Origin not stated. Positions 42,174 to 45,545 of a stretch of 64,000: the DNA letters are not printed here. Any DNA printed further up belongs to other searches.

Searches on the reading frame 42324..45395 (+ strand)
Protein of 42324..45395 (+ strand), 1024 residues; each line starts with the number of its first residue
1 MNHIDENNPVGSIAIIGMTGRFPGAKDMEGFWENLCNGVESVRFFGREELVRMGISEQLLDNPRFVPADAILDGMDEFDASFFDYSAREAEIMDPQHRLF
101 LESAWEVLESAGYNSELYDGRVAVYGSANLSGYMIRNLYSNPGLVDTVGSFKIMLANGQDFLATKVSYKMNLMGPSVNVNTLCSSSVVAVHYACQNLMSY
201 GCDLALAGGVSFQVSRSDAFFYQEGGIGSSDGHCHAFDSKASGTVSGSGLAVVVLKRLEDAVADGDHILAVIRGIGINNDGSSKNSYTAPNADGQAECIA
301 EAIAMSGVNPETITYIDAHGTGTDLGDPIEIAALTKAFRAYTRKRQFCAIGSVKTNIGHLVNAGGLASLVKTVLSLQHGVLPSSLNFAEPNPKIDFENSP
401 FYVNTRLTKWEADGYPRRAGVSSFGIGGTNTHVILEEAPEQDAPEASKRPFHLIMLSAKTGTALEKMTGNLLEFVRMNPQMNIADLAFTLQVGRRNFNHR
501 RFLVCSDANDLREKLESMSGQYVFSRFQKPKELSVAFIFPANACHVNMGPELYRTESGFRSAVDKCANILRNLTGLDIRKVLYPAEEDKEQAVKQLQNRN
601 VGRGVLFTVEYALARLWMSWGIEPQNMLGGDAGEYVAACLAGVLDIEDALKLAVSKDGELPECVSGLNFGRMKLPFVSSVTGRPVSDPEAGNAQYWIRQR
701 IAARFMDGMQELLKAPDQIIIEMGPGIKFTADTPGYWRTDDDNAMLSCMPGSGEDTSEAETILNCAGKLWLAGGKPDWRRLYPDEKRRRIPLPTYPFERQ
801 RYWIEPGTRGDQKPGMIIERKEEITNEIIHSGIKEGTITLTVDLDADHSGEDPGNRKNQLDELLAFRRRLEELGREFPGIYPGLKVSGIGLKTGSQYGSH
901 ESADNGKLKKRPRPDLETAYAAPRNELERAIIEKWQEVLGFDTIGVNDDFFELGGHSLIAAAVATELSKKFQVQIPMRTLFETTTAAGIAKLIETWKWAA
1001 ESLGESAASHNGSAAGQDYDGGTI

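Call 9: search_protein_families(library=pfam, proteins=[window:42324-45395:+], max_evalue=0.001)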
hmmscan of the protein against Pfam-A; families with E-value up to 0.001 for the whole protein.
window:42324-45395:+ (1024 aa): 8 families
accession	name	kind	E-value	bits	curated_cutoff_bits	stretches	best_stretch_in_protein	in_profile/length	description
PF00109.32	ketoacyl-synt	-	2.5e-62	211.2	20.8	1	12-261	3-252/252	Beta-ketoacyl synthase, N-terminal domain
PF02801.28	Ketoacyl-synt_C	-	1.6e-43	147.9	20.8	1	269-387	1-118/119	Beta-ketoacyl synthase, C-terminal domain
PF22621.2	CurL-like_PKS_C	-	5.6e-24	84.3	27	1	452-515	1-64/64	CurL-like, PKS C-terminal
PF16197.11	KAsynt_C_assoc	-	2.8e-20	73.2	33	1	390-504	1-111/111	Ketoacyl-synthetase C-terminal extension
PF00550.31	PP-binding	-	9.7e-16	58.2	20.8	1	930-993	2-67/67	Phosphopantetheine attachment site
PF22336.2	RhiE-like_linker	-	1.5e-14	54.1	27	1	456-518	2-63/67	RhiE-like, KS-MAT linker domain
PF00698.26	Acyl_transf_1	-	4.7e-14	53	32.7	1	548-657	14-117/319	Acyl transferase domain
PF00108.29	Thiolase_N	-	0.00015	21.7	26.4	1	162-210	62-112/260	Thiolase, N-terminal domain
